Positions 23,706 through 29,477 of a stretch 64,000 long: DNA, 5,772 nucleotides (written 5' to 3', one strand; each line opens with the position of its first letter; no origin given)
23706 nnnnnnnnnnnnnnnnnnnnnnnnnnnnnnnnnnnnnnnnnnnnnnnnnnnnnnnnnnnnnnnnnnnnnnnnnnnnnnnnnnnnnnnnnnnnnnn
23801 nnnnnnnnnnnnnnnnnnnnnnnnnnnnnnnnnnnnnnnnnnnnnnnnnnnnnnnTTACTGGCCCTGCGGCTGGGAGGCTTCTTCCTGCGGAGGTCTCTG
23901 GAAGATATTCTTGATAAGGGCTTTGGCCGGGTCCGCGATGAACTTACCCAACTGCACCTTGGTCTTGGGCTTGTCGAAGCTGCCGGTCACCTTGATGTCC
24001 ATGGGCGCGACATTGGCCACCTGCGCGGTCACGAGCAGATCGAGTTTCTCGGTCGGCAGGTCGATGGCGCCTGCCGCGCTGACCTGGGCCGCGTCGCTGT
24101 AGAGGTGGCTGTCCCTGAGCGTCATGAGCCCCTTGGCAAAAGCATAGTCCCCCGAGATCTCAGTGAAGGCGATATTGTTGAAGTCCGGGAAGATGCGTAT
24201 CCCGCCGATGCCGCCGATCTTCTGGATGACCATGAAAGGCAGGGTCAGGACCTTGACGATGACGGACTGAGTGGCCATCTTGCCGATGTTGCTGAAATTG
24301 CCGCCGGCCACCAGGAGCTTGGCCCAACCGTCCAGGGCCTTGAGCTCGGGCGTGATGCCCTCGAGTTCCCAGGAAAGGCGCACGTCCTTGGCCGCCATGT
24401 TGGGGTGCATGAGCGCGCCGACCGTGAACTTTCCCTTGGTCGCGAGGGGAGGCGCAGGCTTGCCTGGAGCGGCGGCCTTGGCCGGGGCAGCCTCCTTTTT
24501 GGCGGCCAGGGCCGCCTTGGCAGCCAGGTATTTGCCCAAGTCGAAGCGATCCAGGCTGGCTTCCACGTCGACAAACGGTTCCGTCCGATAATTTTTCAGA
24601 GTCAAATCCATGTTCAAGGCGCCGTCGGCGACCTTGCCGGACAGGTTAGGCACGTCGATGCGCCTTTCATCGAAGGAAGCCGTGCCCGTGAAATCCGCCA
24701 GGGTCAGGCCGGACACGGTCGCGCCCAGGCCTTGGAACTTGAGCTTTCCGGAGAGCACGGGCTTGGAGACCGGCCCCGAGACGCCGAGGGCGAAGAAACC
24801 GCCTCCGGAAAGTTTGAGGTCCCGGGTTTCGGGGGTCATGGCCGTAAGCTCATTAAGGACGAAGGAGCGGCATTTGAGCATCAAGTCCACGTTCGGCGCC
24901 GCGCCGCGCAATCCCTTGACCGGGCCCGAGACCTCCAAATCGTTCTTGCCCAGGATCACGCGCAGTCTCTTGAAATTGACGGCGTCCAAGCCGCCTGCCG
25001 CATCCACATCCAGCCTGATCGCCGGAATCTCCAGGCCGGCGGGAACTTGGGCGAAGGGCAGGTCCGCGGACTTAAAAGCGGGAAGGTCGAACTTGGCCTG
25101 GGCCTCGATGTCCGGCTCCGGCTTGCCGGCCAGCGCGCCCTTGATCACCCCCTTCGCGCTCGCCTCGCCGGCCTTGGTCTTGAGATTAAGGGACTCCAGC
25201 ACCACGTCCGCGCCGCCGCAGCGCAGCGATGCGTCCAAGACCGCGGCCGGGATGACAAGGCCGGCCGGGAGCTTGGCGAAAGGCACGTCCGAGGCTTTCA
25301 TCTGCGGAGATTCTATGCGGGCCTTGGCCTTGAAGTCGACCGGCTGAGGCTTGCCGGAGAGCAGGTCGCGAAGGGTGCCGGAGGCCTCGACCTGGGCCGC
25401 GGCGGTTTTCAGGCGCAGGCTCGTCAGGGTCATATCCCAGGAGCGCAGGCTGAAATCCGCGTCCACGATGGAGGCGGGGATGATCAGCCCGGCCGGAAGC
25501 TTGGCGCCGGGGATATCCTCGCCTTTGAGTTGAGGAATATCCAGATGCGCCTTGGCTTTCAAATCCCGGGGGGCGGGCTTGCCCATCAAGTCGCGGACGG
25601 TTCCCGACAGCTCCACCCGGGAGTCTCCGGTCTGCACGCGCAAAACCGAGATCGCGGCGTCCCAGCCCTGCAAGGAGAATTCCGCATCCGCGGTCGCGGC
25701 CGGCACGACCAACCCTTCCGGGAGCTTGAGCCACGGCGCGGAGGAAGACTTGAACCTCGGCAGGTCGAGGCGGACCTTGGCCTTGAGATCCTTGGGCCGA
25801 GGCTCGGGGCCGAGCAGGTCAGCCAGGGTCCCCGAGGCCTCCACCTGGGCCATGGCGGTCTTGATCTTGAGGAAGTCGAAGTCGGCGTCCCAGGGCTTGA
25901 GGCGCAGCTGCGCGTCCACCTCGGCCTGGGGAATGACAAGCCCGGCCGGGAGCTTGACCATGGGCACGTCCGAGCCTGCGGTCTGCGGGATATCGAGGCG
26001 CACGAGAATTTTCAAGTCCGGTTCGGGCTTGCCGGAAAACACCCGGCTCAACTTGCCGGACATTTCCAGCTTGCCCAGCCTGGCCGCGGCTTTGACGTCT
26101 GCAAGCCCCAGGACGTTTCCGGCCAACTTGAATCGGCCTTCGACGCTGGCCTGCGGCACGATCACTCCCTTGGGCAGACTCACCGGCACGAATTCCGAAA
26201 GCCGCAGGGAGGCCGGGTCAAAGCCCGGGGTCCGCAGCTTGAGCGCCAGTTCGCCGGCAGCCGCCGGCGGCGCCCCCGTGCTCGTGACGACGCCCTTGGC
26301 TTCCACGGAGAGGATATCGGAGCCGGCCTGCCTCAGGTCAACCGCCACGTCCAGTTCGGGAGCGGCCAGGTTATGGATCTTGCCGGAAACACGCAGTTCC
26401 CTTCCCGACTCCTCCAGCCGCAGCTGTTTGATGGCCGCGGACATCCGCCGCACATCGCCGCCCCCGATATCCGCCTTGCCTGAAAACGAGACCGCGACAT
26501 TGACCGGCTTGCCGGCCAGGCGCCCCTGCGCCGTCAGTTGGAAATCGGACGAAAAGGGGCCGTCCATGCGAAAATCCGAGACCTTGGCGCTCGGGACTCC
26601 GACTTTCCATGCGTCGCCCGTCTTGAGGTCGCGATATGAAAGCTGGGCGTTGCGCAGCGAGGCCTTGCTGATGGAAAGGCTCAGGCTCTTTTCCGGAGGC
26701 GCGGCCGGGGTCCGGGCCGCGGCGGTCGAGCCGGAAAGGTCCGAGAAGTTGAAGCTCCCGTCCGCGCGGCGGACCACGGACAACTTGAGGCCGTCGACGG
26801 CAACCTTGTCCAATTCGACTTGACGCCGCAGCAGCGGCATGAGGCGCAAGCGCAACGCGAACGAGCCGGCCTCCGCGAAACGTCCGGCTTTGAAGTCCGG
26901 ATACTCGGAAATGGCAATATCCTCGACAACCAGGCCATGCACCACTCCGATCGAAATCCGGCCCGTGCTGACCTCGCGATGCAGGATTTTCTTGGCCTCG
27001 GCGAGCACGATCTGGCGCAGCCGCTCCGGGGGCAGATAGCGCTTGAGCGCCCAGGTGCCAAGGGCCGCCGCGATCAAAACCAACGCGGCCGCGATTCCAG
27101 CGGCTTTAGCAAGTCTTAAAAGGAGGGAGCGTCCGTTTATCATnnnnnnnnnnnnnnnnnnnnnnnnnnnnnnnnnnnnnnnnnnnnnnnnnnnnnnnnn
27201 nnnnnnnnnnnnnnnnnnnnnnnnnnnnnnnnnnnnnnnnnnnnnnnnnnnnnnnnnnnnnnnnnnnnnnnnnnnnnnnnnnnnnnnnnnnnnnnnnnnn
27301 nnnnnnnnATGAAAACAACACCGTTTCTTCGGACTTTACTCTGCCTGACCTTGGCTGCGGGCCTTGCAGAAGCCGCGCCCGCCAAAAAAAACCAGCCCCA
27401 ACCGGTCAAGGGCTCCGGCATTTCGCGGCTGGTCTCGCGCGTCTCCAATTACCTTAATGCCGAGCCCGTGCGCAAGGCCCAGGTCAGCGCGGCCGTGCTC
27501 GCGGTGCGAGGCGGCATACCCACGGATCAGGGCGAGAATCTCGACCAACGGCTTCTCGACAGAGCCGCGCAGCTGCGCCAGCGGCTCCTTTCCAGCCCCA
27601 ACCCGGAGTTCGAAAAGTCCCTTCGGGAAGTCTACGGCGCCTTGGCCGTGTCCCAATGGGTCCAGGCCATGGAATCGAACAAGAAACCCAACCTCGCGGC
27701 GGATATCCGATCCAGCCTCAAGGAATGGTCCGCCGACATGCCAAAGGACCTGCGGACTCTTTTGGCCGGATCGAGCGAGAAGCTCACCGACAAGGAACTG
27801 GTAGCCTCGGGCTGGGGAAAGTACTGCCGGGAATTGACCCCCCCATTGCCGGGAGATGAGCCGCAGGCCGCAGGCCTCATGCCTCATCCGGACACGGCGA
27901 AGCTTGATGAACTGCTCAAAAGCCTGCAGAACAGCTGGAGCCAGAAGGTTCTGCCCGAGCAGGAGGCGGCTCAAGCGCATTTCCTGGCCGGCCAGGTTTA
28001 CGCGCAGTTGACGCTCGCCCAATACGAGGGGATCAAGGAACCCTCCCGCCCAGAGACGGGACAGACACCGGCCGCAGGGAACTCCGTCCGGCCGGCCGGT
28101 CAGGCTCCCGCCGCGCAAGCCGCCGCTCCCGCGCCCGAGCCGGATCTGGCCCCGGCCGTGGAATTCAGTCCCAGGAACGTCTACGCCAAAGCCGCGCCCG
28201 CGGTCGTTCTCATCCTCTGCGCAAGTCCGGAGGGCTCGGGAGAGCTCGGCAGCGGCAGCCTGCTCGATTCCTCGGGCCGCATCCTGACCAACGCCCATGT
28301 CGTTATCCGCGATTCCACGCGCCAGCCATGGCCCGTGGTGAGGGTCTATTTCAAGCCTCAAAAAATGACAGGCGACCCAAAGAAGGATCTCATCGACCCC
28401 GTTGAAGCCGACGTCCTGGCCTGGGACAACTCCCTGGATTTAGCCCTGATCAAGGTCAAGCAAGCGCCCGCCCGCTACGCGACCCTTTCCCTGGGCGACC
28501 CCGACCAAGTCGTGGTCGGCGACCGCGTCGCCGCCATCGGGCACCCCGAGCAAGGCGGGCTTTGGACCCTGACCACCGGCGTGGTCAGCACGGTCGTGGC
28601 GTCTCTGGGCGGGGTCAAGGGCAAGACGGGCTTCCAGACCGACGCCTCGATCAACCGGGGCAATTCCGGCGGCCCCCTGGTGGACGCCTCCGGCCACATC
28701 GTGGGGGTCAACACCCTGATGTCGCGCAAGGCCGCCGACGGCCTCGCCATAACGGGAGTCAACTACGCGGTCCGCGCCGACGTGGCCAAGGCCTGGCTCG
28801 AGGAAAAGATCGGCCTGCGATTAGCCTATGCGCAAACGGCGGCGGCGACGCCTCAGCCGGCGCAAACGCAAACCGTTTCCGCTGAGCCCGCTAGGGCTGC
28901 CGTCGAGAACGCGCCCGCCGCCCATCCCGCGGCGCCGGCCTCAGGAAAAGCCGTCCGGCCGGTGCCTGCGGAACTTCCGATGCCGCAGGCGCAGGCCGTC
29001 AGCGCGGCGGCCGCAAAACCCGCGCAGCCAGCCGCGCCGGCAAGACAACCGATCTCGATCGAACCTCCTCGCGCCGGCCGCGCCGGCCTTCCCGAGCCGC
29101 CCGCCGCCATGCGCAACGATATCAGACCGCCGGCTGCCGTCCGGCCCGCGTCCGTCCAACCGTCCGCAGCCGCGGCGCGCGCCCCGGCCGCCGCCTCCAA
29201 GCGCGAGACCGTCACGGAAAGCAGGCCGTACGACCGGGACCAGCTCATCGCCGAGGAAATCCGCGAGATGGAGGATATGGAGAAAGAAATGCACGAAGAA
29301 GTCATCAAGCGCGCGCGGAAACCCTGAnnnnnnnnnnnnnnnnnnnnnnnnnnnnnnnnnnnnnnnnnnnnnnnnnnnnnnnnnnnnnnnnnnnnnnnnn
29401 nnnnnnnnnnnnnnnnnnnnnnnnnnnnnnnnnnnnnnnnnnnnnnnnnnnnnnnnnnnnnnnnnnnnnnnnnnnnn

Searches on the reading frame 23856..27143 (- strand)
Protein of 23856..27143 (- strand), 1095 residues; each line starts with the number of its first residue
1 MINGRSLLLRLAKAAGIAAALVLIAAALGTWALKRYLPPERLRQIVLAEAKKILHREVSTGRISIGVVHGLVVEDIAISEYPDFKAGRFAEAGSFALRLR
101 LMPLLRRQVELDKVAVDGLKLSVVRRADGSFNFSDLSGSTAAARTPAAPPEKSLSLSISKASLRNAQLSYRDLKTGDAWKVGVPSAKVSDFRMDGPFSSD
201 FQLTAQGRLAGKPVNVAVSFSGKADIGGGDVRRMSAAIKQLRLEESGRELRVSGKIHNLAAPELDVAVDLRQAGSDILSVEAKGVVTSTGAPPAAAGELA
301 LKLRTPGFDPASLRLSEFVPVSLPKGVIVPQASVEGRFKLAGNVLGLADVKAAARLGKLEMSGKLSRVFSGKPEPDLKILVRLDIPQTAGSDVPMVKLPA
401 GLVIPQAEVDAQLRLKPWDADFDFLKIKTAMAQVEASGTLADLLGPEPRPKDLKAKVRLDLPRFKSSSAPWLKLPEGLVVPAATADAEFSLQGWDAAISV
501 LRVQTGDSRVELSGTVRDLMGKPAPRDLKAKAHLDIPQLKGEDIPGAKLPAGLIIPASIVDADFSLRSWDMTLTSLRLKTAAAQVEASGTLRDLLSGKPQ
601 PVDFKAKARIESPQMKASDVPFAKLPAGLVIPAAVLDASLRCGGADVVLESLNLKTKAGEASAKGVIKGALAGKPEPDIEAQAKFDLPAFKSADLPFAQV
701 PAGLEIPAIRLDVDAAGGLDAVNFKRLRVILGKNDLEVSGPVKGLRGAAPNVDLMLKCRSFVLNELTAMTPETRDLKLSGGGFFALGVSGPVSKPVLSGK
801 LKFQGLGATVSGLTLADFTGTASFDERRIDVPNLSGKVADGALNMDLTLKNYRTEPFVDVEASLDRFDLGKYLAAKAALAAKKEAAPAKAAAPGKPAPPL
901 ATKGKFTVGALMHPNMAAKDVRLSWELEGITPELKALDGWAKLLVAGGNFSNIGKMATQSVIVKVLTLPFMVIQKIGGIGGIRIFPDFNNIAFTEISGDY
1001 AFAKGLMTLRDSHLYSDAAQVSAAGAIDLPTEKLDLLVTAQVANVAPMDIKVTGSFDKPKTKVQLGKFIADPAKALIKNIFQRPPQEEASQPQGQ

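Call 53: search_protein_families(library=pfam, proteins=[window:23856-27143:-], max_evalue=0.001)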
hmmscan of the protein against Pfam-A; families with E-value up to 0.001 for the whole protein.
window:23856-27143:- (1095 aa): 3 families
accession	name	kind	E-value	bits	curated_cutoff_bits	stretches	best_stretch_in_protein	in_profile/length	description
PF05359.17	DUF748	-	1.4e-18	66.9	50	1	10-255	13-253/1037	Domain of Unknown Function (DUF748)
PF13116.12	YhdP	-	4.5e-13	48.5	46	2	7-271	3-199/1224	YhdP protein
PF05170.20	AsmA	-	2.6e-11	43.5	29.8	1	19-192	13-193/607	AsmA family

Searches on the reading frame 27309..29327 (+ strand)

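Call 53: search_protein_families(library=pfam, proteins=[window:27309-29327:+], max_evalue=0.001)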
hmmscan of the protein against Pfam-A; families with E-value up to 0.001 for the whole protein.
window:27309-29327:+ (672 aa): 2 families
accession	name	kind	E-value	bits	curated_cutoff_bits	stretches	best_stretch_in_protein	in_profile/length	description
PF13365.12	Trypsin_2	-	1.6e-26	94.2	27.6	1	314-467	1-144/144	Trypsin-like peptidase domain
PF00089.32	Trypsin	-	1.5e-15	58.1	20.6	1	311-479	24-205/220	Trypsin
